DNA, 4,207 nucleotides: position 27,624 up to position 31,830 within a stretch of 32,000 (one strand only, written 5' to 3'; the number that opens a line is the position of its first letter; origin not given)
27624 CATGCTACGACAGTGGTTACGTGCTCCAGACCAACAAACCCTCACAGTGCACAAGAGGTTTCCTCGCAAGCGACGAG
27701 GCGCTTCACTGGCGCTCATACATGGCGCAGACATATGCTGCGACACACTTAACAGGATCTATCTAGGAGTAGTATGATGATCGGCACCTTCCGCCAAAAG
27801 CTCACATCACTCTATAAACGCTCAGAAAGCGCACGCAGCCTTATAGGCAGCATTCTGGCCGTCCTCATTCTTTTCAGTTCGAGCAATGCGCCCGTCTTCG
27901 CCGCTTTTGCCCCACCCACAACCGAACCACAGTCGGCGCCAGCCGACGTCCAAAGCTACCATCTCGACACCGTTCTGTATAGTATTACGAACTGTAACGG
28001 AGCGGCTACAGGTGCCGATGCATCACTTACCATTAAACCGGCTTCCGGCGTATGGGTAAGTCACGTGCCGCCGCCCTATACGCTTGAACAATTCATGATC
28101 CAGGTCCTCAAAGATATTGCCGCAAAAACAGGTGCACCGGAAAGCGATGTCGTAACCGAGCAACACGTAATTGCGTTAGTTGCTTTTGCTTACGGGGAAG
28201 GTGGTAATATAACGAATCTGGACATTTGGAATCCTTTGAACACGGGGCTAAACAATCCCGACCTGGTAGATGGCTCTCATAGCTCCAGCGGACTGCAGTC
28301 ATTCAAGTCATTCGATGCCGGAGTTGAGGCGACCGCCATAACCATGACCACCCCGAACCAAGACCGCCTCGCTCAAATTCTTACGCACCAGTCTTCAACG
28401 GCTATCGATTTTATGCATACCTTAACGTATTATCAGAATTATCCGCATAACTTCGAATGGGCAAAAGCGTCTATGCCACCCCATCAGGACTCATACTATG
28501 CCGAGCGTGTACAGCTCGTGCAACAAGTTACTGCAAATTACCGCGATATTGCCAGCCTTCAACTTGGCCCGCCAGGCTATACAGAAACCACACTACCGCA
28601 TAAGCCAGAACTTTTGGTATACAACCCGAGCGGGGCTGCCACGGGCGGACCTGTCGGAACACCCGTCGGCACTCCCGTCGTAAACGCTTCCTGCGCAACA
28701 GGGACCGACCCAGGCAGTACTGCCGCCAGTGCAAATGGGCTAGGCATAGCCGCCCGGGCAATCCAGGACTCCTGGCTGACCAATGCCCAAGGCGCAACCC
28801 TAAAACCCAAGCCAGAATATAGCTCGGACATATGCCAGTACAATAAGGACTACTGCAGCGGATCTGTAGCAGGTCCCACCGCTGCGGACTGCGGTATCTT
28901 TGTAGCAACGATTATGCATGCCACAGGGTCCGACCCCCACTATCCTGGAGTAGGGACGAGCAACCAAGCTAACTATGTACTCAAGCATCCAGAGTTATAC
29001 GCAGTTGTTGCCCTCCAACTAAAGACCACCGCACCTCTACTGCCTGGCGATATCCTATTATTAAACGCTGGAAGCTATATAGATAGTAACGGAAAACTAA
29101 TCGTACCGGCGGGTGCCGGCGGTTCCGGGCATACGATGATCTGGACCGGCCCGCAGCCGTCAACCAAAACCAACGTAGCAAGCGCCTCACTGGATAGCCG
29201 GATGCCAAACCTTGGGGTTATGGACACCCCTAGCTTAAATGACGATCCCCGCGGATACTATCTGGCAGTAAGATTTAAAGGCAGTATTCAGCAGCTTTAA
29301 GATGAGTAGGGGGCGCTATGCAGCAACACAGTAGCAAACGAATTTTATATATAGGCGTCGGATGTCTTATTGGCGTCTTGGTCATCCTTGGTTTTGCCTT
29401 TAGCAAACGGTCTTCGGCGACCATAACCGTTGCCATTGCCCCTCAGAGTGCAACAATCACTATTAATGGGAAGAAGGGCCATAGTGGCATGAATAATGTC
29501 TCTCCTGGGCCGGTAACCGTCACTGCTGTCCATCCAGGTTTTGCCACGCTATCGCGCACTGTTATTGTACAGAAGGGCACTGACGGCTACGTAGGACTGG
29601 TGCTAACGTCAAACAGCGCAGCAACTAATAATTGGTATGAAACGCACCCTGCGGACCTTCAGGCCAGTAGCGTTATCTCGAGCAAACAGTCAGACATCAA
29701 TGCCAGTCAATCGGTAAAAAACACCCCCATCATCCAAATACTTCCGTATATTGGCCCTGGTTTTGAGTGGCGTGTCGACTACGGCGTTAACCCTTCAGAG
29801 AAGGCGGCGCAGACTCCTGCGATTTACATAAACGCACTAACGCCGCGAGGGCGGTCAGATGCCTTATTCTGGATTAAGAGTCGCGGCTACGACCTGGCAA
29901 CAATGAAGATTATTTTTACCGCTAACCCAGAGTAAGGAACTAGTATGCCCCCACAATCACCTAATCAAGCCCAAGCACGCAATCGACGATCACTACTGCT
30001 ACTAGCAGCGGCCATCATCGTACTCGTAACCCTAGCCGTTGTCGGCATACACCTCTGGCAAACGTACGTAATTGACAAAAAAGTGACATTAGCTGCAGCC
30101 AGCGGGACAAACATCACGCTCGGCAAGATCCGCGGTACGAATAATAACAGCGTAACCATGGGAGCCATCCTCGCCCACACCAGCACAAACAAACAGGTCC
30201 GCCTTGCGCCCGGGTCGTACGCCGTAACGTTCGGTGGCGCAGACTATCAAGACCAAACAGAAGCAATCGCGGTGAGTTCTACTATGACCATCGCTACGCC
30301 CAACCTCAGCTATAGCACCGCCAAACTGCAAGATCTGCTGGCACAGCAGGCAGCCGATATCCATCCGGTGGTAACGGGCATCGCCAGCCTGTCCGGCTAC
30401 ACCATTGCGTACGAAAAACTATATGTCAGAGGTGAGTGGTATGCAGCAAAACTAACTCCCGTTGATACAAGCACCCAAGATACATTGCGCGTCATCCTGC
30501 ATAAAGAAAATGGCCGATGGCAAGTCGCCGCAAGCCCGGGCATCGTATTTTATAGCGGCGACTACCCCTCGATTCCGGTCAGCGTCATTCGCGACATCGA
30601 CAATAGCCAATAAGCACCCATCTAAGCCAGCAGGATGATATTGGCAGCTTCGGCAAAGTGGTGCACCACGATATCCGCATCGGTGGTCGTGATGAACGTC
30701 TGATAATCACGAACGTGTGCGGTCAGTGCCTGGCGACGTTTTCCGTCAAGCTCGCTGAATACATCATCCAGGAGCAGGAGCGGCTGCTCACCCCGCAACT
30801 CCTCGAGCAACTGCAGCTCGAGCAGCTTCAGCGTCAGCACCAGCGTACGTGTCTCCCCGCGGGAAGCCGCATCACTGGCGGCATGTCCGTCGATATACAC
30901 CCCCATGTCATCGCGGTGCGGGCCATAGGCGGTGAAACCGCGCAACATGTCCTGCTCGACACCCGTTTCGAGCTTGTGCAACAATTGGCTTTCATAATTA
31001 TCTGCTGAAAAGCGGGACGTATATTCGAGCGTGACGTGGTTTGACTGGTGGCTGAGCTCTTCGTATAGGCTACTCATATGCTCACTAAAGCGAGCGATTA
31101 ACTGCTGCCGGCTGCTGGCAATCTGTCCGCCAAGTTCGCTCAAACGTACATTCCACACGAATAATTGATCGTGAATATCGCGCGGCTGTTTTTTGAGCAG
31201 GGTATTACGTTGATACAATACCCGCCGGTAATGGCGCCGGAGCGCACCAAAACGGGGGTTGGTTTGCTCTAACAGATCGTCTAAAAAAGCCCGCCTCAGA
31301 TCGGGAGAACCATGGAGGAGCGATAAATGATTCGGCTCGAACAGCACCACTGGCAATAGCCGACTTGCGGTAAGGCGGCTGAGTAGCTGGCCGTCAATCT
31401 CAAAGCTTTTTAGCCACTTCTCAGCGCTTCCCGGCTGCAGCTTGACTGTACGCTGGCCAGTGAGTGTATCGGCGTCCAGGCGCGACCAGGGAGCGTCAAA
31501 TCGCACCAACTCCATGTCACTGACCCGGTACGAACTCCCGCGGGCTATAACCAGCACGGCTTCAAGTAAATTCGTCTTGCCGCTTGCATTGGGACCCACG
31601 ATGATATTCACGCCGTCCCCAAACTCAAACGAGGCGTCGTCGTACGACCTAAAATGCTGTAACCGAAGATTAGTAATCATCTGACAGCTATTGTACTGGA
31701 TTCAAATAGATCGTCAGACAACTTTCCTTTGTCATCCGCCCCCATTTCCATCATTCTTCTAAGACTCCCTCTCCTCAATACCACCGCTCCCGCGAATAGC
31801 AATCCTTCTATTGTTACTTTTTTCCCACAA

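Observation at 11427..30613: Complete-looking ~19 kb type IV secretion-like locus in two divergent operons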

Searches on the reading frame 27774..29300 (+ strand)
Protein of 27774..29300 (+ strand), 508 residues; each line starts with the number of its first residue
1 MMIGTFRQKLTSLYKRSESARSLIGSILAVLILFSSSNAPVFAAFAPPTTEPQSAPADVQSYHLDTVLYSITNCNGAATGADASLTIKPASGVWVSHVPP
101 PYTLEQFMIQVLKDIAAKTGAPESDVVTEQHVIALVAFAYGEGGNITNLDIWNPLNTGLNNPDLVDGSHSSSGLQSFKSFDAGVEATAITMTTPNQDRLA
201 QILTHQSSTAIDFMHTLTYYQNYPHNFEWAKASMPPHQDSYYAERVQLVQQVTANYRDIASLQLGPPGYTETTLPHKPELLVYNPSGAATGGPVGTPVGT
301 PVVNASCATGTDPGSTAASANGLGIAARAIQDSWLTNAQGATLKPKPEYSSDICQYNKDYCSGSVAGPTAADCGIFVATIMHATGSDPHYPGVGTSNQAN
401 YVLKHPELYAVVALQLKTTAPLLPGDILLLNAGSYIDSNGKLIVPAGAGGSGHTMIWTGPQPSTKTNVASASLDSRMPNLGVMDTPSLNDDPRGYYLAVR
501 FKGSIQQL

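Call 4: search_protein_families(library=pfam, max_evalue=0.1, proteins=[window:27774-29300:+])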
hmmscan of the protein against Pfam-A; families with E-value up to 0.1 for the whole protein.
window:27774-29300:+ (508 aa): 0 families

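Call 7: search_protein_families(library=ncbifam, max_evalue=0.01, proteins=[window:27774-29300:+])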
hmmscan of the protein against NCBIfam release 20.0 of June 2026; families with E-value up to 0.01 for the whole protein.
window:27774-29300:+ (508 aa): 0 families

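Call 39: search_solved_structures(query=A2, max_evalue=10, show_alignments=2)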
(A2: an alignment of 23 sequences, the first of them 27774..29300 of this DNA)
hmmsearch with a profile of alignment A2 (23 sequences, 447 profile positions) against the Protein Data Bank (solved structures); distinct sequences matched with E-value up to 10: 17.
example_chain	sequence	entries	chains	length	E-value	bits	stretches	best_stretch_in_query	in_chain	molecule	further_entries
3csr_A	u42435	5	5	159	1.7e-09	41.1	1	86-231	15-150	Morphogenesis protein 1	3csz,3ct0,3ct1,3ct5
2k1g_A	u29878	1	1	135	1.4e-05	28.2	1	325-416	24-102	Lipoprotein spr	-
8xud_I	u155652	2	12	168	1.6e-05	28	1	324-415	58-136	Murein DD-endopeptidase MepS/Murein LD-carboxypeptidase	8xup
9m7n_A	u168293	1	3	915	4e-05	26.7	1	95-245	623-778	Gp16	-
23tz_A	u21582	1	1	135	7.4e-05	25.8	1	325-406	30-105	Peptidoglycan DL-endopeptidase CwlO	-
8wt3_A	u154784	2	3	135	7.4e-05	25.8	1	325-406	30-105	Peptidoglycan DL-endopeptidase CwlO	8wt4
3npf_A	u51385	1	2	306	0.00084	22.3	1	325-417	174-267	putative dipeptidyl-peptidase VI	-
7cfl_A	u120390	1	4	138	0.0031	20.4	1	326-423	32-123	Putative cell wall hydrolase phosphatase-associated protein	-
7v6s_A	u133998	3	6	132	0.0081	19.1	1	325-415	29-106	Murein DD-endopeptidase MepS/Murein LD-carboxypeptidase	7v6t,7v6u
3pvq_A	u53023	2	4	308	0.027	17.3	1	323-411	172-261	Dipeptidyl-peptidase VI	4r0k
8er5_A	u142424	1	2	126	0.055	16.3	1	324-405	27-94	NlpC/P60 domain-containing protein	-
8idc_E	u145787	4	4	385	0.25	14.2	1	318-402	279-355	NlpC/P60 family protein | Probable endopeptidase MT2245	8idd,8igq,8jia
2xiv_A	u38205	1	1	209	0.81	12.5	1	327-404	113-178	HYPOTHETICAL INVASION PROTEIN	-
3pbc_A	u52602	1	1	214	0.88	12.4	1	327-404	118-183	INVASION PROTEIN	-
3ne0_A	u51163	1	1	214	0.88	12.4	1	327-404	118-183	Resuscitation promoting factor Interacting Protein A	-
6bim_A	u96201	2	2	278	5.7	9.7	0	377-405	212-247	Clan CA, family C40, NlpC/P60 superfamily cysteine peptidase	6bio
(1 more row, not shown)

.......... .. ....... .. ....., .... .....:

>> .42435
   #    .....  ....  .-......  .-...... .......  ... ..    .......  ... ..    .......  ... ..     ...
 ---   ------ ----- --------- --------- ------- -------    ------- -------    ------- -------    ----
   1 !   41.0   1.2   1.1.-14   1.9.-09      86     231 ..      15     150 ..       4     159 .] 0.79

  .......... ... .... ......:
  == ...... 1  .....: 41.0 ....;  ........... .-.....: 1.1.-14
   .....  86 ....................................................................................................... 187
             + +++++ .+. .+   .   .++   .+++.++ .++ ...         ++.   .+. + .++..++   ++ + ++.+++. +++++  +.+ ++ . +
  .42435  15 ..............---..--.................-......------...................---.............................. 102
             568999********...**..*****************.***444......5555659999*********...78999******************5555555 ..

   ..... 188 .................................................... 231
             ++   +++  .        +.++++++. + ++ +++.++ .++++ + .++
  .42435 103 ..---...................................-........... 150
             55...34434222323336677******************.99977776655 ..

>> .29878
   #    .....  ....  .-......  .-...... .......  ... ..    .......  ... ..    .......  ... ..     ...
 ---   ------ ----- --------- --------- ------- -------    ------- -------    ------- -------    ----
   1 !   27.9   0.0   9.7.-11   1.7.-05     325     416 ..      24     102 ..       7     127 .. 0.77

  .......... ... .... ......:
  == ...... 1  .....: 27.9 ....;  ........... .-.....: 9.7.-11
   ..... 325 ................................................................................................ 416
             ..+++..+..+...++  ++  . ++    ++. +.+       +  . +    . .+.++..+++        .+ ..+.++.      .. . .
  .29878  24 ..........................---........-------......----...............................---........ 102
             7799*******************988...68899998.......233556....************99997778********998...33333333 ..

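Call 40: search_protein_families(library=pfam, alignment_id=A2, max_evalue=1)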
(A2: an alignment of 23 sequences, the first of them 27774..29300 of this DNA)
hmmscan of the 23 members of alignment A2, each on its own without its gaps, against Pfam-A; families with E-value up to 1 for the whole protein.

A. member 1, window:27774-29300:+ (508 aa): 0 families

B. families by the number of members that match (of 23 scanned): 14 families
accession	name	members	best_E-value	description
PF00877.26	NLPC_P60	13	4.1e-05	NlpC/P60 family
PF18013.6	Phage_lysozyme2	10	3.6e-33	Phage tail lysozyme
PF01520.23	Amidase_3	9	1.3e-16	N-acetylmuramoyl-L-alanine amidase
PF01464.25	SLT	3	1.2e-06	Transglycosylase SLT domain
PF13406.11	SLT_2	2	2.4e-08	Transglycosylase SLT domain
PF05382.19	Amidase_5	2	0.0029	Bacteriophage peptidoglycan hydrolase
PF01832.25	Glucosaminidase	1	6.4e-08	Mannosyl-glycoprotein endo-beta-N-acetylglucosaminidase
PF13472.12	Lipase_GDSL_2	1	2.5e-06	GDSL-like Lipase/Acylhydrolase family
PF04023.20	FeoA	1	0.00099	FeoA domain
PF25309.1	ELLD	1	0.057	Endolysin-like domain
PF05257.22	CHAP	1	0.076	CHAP domain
PF00857.26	Isochorismatase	1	0.14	Isochorismatase domain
PF08265.16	YL1_C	1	0.15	YL1 nuclear protein C-terminal domain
PF13676.11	TIR_2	1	0.19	TIR domain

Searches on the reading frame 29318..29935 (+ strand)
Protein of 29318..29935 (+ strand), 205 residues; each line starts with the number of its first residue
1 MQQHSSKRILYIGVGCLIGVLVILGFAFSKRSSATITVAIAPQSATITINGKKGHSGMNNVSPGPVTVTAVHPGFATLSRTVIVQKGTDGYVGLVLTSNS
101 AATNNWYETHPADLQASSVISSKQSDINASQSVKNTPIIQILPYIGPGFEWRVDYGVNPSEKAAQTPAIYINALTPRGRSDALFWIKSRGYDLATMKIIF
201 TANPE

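Call 4: search_protein_families(library=pfam, max_evalue=0.1, proteins=[window:29318-29935:+])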
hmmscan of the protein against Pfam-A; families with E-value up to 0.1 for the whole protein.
window:29318-29935:+ (205 aa): 2 families
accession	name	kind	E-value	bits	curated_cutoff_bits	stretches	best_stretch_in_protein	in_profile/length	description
PF08308.17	PEGA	-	0.00034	20.9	20.8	1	34-89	2-60/71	PEGA domain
PF13620.12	CarboxypepD_reg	-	0.0016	19.1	32.3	1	33-91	16-76/82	Carboxypeptidase regulatory-like domain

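Call 7: search_protein_families(library=ncbifam, max_evalue=0.01, proteins=[window:29318-29935:+])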
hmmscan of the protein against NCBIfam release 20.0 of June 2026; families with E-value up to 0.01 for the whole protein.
window:29318-29935:+ (205 aa): 1 family
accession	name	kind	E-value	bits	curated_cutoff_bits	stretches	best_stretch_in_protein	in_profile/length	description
NF052345.1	S_layer_anammox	exception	0.0015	15.9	1400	1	33-120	1325-1418/1596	Kustd1514 family S-layer glycoprotein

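Call 77: search_protein_families(library=pfam, alignment_id=A10, max_evalue=0.1)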
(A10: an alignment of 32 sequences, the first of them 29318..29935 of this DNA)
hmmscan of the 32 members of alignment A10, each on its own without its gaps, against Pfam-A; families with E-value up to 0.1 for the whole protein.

A. member 1, window:29318-29935:+ (205 aa): 2 families
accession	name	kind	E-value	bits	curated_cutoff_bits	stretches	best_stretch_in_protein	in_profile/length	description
PF08308.17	PEGA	-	0.00034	20.9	20.8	1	34-89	2-60/71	PEGA domain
PF13620.12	CarboxypepD_reg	-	0.0016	19.1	32.3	1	33-91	16-76/82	Carboxypeptidase regulatory-like domain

B. families by the number of members that match (of 32 scanned): 29 families (the first 25 are shown)
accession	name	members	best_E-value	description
PF08308.17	PEGA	16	1.9e-08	PEGA domain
PF13620.12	CarboxypepD_reg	15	1.4e-05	Carboxypeptidase regulatory-like domain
PF13715.12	CarbopepD_reg_2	4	5.9e-05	CarboxypepD_reg-like domain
PF14686.12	fn3_3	4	0.0015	Polysaccharide lyase family 4, domain II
PF20608.4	Phage_tube_C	3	0.0017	Phage tail tube protein C-terminal domain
PF09255.16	Antig_Caf1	1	0.0034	Caf1 Capsule antigen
PF10237.15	N6-adenineMlase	1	0.0036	Probable N6-adenine methyltransferase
PF05568.16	ASFV_J13L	1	0.0063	African swine fever virus J13L protein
PF09430.16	EMC7_beta-sandw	1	0.011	ER membrane protein complex subunit 7, beta-sandwich domain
PF11008.14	DUF2846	1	0.019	Protein of unknown function (DUF2846)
PF00017.30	SH2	1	0.023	SH2 domain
PF01857.25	RB_B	1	0.027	Retinoblastoma-associated protein B domain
PF02813.19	Retro_M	1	0.037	Retroviral M domain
PF10423.15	AMNp_N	1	0.04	Bacterial AMP nucleoside phosphorylase N-terminus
PF12733.13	Cadherin-like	1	0.042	Cadherin-like beta sandwich domain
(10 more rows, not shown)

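Call 78: search_solved_structures(query=A10, max_evalue=10)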
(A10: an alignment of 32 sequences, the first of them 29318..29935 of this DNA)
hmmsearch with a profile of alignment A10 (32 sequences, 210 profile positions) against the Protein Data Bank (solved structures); distinct sequences matched with E-value up to 10: 8.
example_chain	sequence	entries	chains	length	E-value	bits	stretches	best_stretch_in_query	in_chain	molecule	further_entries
9gbc_A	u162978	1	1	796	0.00036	23.6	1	45-110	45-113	TonB-linked outer membrane receptor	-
1h8l_A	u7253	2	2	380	0.0099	18.9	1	66-102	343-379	CARBOXYPEPTIDASE GP180 RESIDUES 503-882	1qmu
2nsm_A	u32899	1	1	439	0.045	16.8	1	65-102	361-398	Carboxypeptidase N catalytic chain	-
6hif_Y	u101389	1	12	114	0.094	15.7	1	6-100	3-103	hdh assembly factor Kustc1130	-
5aq0_A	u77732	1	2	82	0.66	12.9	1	65-103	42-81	CARBOXYPEPTIDASE D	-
5fu5_A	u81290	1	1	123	0.92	12.5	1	28-73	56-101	CBM77-RFPL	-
2akh_Y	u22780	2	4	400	1.5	11.8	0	9-40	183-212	Preprotein translocase secY subunit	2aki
9c7v_B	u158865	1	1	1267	2.7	11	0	64-98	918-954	BOS complex subunit NOMO2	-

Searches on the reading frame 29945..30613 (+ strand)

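Call 4: search_protein_families(library=pfam, max_evalue=0.1, proteins=[window:29945-30613:+])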
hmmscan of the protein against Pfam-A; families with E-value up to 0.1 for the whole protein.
window:29945-30613:+ (222 aa): 1 family
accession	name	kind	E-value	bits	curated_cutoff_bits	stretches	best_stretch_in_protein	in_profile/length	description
PF20608.4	Phage_tube_C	-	0.0017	19.1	24.1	1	77-112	45-80/82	Phage tail tube protein C-terminal domain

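Call 7: search_protein_families(library=ncbifam, max_evalue=0.01, proteins=[window:29945-30613:+])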
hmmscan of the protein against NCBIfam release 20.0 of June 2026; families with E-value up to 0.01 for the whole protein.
window:29945-30613:+ (222 aa): 0 families

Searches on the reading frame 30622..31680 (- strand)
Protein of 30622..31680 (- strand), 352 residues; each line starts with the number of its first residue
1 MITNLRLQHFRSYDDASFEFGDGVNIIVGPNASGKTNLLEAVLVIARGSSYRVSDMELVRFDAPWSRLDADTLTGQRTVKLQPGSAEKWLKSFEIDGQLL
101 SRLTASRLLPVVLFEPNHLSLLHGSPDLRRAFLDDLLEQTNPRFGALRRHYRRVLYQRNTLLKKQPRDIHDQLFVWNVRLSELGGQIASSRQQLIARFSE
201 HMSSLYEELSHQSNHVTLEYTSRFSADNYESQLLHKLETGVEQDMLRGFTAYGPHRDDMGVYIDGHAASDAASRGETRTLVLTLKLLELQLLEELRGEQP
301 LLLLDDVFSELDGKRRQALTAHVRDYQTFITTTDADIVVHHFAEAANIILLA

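Call 5: search_protein_families(library=pfam, max_evalue=0.1, proteins=[window:30622-31680:-])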
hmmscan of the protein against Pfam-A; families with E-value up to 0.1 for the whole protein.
window:30622-31680:- (352 aa): 7 families
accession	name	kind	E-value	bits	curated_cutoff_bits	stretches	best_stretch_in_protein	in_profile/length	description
PF02463.25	SMC_N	-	6.6e-17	62.1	40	1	1-336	1-200/220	RecF/RecN/SMC N terminal domain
PF13476.12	AAA_23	-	1.7e-12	48.9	27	1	5-48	2-45/201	AAA domain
PF13175.12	AAA_15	-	1e-08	35.7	32.1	1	1-49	1-50/374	AAA ATPase domain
PF13304.12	AAA_21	-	2.8e-07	31.3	27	1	24-47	1-24/304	AAA domain, putative AbiEii toxin, Type IV TA system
PF13514.12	AAA_27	-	0.00013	22.1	22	1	2-44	3-48/206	AAA domain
PF13555.12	AAA_29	-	0.00088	19.4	27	1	4-45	3-45/61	P-loop containing region of AAA domain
PF01637.24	ATPase_2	-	0.095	12.9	33.2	0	24-53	22-51/225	ATPase domain predominantly from Archaea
